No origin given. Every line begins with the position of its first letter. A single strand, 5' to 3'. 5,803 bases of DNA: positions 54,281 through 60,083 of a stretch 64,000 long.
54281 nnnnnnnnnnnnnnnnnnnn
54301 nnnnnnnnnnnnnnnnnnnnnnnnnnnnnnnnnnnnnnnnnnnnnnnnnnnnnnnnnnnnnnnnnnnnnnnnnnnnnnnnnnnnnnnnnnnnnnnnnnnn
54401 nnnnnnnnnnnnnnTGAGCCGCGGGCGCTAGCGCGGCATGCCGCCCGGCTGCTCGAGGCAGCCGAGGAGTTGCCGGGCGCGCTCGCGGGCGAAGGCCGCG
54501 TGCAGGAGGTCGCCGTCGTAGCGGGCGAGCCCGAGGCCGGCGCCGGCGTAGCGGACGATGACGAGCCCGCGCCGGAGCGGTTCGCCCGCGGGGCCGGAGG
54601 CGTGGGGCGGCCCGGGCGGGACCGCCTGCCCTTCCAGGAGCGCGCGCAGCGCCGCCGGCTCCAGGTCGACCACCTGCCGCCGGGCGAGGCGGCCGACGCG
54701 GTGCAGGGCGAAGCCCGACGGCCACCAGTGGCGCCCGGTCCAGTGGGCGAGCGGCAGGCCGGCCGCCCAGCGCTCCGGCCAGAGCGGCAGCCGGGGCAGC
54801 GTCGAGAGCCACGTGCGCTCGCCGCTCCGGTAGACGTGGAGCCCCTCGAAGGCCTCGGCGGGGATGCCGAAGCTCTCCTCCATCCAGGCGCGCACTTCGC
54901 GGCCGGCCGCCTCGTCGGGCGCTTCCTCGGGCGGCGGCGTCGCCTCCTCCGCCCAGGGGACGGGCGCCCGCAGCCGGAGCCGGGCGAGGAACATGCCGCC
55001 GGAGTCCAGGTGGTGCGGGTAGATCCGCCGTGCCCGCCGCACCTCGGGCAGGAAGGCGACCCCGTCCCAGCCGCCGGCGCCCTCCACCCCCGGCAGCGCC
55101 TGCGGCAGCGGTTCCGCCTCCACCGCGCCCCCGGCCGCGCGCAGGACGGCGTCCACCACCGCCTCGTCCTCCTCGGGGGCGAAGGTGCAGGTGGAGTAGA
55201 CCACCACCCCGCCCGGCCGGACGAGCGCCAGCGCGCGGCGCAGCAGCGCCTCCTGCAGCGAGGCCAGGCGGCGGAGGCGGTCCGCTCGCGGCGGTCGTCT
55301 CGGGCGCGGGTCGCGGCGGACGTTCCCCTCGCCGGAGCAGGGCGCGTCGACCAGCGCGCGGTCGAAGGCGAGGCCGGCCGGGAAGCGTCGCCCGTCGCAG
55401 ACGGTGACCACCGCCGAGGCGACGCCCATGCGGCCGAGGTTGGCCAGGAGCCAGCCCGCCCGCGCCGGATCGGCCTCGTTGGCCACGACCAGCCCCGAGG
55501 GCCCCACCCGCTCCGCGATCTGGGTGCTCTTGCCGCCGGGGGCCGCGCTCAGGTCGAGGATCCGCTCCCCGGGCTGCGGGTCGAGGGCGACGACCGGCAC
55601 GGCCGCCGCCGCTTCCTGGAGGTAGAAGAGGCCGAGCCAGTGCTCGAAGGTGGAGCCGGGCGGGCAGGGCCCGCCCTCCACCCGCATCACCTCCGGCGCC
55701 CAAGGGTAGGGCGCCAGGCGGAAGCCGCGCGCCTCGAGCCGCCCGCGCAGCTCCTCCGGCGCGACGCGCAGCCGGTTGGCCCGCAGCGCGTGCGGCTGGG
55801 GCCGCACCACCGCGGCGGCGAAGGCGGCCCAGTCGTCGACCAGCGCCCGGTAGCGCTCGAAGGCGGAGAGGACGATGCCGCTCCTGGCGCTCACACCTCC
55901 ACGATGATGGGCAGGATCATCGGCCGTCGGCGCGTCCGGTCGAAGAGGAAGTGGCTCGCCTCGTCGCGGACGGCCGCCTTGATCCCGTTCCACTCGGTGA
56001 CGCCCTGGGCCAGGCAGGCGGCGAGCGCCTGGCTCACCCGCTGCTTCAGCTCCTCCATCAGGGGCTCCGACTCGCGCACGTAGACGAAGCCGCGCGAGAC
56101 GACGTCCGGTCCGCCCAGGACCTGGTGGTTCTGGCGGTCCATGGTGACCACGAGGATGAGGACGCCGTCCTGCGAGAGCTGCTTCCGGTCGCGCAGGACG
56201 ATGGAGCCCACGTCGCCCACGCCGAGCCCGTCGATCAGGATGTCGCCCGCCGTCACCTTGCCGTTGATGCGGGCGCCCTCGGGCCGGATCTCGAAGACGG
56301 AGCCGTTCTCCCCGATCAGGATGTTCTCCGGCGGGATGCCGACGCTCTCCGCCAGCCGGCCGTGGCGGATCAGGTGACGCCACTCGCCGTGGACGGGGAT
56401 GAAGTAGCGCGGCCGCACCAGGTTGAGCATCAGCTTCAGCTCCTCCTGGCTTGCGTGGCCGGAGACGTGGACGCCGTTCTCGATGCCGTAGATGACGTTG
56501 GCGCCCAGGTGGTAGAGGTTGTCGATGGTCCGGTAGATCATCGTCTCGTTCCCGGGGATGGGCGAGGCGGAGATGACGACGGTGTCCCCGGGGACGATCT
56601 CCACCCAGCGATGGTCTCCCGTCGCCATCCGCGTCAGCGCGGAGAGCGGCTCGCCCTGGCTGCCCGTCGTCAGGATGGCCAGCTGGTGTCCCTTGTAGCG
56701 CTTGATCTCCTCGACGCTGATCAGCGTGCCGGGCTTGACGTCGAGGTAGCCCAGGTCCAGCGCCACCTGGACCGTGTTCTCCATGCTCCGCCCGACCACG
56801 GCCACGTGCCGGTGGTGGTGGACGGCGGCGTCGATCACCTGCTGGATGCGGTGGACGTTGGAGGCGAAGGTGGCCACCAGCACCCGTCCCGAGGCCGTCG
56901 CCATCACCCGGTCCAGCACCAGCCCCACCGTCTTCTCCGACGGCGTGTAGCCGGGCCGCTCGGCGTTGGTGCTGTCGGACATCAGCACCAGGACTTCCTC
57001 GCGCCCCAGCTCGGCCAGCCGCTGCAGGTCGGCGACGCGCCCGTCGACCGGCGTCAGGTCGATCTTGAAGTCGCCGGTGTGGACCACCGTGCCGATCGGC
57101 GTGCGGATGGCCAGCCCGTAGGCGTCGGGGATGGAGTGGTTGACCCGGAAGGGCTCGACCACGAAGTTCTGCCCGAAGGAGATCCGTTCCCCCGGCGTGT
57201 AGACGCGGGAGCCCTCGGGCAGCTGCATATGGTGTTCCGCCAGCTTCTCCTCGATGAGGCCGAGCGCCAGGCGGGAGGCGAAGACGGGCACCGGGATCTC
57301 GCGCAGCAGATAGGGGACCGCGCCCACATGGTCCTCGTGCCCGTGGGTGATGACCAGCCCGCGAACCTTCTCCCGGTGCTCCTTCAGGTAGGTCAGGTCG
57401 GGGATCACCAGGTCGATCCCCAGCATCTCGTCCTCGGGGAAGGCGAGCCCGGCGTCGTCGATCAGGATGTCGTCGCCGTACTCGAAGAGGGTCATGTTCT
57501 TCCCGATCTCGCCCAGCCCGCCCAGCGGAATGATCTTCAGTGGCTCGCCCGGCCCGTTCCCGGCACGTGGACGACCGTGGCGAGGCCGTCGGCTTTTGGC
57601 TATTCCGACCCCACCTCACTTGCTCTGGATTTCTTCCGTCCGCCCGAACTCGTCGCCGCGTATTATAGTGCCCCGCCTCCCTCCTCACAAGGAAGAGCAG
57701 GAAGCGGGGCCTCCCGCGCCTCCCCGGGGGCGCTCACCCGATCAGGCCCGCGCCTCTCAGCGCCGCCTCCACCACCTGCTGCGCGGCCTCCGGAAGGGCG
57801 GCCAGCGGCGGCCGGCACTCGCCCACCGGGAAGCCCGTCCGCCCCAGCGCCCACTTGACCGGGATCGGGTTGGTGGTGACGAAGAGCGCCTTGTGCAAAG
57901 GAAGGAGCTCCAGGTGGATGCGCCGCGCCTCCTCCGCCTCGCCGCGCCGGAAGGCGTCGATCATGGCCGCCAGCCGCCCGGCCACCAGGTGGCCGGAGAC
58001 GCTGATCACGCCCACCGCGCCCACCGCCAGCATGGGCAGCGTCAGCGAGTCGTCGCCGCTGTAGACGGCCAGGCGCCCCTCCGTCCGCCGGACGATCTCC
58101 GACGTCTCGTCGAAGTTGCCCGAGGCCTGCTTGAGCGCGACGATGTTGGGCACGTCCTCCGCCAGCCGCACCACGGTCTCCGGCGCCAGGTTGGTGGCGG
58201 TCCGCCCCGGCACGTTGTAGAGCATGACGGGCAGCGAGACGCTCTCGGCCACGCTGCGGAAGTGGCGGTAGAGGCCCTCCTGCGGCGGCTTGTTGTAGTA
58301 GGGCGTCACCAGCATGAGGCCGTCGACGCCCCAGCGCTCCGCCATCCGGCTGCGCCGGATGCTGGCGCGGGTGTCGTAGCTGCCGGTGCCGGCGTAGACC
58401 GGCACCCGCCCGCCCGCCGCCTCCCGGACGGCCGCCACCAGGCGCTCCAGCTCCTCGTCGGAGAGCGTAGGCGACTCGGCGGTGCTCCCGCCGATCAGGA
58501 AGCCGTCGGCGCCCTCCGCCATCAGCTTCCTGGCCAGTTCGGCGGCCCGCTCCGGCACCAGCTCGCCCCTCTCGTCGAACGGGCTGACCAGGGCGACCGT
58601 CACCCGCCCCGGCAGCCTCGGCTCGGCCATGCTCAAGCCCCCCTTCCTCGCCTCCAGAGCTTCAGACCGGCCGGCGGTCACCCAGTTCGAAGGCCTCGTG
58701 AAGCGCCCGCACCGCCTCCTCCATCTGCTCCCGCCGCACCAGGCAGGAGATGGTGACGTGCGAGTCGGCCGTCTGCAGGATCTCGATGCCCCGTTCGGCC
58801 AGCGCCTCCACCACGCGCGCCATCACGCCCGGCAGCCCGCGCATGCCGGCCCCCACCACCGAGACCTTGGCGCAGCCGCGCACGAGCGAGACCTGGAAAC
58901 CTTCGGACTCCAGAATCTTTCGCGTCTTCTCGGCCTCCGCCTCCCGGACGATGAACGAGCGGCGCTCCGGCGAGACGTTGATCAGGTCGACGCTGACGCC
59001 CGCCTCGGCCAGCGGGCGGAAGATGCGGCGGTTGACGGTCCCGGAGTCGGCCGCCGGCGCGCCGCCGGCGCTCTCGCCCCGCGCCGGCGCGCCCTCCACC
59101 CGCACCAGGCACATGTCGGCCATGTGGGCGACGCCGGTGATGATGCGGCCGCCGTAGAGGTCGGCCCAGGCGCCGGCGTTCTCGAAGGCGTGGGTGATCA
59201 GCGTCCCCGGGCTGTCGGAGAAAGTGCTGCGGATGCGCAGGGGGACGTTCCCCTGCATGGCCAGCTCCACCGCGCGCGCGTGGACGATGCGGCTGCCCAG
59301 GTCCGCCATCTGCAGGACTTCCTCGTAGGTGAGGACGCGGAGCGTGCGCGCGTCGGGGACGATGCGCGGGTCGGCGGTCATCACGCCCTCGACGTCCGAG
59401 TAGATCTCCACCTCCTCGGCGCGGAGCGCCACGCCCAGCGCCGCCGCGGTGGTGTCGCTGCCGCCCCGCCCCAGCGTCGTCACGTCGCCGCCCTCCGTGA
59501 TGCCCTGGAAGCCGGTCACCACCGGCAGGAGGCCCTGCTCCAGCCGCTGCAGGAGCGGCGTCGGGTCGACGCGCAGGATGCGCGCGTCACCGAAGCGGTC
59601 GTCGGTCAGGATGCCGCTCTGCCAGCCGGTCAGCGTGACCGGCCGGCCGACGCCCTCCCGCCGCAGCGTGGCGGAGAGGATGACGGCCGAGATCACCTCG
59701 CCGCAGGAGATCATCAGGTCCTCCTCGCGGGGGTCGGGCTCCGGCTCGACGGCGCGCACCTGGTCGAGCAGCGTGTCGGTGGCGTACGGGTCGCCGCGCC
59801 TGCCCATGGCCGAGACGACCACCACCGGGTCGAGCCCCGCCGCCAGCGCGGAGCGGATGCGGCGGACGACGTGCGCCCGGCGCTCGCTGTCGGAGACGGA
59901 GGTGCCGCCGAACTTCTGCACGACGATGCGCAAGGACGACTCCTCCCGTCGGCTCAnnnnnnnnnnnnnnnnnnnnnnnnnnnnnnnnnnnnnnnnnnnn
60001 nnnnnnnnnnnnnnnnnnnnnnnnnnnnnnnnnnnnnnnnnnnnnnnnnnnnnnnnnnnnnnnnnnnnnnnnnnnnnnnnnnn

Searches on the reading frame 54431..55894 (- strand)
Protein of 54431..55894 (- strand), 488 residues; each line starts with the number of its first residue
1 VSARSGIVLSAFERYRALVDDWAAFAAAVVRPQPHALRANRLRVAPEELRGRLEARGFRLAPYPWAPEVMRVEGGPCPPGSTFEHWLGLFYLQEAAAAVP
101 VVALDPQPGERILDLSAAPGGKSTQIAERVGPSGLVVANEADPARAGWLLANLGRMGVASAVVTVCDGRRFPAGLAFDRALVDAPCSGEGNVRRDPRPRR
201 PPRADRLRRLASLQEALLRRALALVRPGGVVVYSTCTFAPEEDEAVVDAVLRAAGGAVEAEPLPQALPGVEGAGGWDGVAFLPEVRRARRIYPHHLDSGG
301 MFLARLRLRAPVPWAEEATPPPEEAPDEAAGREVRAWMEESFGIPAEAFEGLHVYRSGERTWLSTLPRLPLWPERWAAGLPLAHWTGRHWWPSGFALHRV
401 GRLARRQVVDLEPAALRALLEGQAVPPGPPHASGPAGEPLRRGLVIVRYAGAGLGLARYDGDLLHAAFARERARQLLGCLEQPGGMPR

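Call 80: search_protein_families(library=pfam, proteins=[window:54431-55894:-], max_evalue=0.0001)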
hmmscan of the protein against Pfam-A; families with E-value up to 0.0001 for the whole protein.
window:54431-55894:- (488 aa): 3 families
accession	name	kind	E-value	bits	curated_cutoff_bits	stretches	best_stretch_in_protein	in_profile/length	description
PF01189.24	Methyltr_RsmB-F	-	3.6e-46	157.8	27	1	102-307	2-199/199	16S rRNA methyltransferase RsmB/F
PF17125.10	Methyltr_RsmF_N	-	1.3e-10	42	34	1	16-95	10-86/86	N-terminal domain of 16S rRNA methyltransferase RsmF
PF22458.1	RsmF-B_ferredox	-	6.9e-06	26.6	27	1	20-74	15-69/74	Methyltr_RsmF/B-like, ferredoxin-like domain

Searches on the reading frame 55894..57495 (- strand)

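Call 80: search_protein_families(library=pfam, proteins=[window:55894-57495:-], max_evalue=0.0001)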
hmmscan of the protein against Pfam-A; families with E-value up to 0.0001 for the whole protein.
window:55894-57495:- (534 aa): 5 families
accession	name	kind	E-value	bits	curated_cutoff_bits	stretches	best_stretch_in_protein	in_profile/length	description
PF22505.1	RNase_J_b_CASP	-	1e-51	174.4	27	1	203-327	2-126/126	Ribonuclease J, beta-CASP domain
PF17770.6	RNase_J_C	-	2.9e-34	118.5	23.8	1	433-534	1-102/102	Ribonuclease J C-terminal domain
PF07521.17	RMMBL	-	8.2e-14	51.8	21.6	1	333-387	3-58/63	Zn-dependent metallo-hydrolase RNA specificity domain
PF00753.33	Lactamase_B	-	1.1e-11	45.5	22.7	1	3-143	10-150/196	Metallo-beta-lactamase superfamily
PF12706.13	Lactamase_B_2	-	2.7e-08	34.1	27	1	39-144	26-144/200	Beta-lactamase superfamily domain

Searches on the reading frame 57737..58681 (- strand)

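Call 81: search_protein_families(library=pfam, proteins=[window:57737-58681:-], max_evalue=0.0001)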
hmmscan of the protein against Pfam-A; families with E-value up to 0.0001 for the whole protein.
window:57737-58681:- (315 aa): 1 family
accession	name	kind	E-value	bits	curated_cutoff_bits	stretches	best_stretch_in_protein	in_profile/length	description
PF00701.28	DHDPS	-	3.5e-92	308.7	22.1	1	25-309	3-287/289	Dihydrodipicolinate synthetase family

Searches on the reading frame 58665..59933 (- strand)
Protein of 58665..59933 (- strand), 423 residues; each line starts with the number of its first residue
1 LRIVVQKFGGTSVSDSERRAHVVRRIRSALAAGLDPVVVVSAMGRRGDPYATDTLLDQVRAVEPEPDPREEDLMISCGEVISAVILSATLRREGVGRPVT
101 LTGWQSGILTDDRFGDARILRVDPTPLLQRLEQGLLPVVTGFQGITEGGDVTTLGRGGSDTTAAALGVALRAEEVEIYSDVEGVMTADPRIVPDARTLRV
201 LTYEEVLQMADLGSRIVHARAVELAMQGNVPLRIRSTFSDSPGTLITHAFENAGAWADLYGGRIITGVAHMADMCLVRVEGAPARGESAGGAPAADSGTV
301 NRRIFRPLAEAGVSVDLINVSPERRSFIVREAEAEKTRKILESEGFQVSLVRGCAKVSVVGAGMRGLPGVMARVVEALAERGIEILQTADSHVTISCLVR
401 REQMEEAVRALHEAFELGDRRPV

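Call 81: search_protein_families(library=pfam, proteins=[window:58665-59933:-], max_evalue=0.0001)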
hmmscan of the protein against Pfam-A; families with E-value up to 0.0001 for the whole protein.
window:58665-59933:- (423 aa): 4 families
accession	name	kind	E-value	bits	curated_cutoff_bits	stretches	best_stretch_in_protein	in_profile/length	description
PF00696.33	AA_kinase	-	4.8e-51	174.2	24.9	1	3-236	2-234/234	Amino acid kinase family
PF22468.2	ACT_9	-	7.1e-29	99.8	27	1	357-415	1-61/61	ACT domain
PF13840.12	ACT_7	-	7.4e-29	99.8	27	1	351-413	3-65/65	ACT domain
PF01842.31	ACT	-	2.5e-10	40.4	27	0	303-342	16-59/66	ACT domain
